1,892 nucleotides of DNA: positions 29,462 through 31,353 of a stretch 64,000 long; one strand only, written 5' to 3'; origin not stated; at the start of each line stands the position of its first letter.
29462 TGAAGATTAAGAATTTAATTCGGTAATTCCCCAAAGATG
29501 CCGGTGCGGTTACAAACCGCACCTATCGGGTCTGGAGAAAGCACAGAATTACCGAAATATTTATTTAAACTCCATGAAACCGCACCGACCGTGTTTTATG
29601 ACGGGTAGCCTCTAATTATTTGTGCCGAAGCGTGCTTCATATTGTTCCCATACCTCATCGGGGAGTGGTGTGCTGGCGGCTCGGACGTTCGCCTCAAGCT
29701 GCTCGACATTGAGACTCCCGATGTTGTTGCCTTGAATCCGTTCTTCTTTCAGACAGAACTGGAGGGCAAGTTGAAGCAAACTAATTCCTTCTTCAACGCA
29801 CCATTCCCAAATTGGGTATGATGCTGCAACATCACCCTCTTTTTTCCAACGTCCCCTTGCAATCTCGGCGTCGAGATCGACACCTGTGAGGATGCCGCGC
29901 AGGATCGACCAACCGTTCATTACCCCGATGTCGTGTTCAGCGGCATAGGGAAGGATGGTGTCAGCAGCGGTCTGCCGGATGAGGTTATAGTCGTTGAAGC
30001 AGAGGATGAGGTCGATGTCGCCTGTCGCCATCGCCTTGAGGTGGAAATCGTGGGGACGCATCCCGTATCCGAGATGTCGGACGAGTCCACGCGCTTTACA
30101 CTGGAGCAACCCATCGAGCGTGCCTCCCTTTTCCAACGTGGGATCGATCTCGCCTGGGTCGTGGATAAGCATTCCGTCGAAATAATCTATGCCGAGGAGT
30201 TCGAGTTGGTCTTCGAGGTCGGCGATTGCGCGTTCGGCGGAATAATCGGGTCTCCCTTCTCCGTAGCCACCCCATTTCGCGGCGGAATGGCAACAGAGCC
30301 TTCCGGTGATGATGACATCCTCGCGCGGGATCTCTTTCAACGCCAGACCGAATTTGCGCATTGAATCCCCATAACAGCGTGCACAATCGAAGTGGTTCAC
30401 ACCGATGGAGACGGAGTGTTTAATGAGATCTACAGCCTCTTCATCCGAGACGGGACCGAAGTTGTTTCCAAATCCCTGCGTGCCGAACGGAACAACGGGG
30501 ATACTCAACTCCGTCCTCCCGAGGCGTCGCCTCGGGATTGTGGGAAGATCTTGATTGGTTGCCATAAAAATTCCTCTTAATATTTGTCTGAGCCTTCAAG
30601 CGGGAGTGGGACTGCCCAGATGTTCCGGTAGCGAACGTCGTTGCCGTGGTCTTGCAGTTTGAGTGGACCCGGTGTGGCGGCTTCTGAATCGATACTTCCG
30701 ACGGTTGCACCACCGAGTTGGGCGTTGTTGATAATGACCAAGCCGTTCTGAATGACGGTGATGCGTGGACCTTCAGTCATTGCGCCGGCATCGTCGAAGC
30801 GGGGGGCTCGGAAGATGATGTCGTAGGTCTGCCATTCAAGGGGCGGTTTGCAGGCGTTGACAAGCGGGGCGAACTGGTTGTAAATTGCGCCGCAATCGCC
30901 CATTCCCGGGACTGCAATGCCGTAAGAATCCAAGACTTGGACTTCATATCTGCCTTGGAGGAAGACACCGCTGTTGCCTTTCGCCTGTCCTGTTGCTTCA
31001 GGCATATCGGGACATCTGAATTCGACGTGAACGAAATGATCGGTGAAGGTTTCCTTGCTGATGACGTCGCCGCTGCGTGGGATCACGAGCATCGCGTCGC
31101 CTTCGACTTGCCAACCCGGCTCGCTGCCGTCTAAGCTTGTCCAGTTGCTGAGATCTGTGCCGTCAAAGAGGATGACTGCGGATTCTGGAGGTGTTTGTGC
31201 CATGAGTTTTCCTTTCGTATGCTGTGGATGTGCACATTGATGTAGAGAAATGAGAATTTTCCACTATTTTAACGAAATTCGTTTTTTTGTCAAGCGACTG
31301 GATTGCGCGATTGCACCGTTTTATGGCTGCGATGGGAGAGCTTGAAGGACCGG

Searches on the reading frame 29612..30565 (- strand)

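Call 71: search_protein_families(library=pfam, proteins=[window:29612-30565:-], max_evalue=0.001)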
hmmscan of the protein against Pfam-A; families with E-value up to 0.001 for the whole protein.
window:29612-30565:- (317 aa): 1 family
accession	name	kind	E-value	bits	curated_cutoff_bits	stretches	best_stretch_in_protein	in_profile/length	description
PF00248.27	Aldo_ket_red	-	9e-40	137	24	1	27-310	4-287/291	Aldo/keto reductase family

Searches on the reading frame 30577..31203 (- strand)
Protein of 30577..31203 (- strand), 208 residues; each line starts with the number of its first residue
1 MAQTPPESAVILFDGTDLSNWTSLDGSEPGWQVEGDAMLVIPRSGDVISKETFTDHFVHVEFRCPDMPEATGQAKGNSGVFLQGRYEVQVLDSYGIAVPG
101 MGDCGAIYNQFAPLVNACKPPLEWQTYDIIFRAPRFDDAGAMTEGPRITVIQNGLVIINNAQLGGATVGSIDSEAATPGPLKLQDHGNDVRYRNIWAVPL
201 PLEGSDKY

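Call 71: search_protein_families(library=pfam, proteins=[window:30577-31203:-], max_evalue=0.001)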
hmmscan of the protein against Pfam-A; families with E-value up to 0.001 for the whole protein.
window:30577-31203:- (208 aa): 1 family
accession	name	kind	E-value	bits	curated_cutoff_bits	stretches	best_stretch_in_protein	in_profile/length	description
PF06439.18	3keto-disac_hyd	-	1.7e-38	133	26.8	1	10-196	3-185/187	3-keto-disaccharide hydrolase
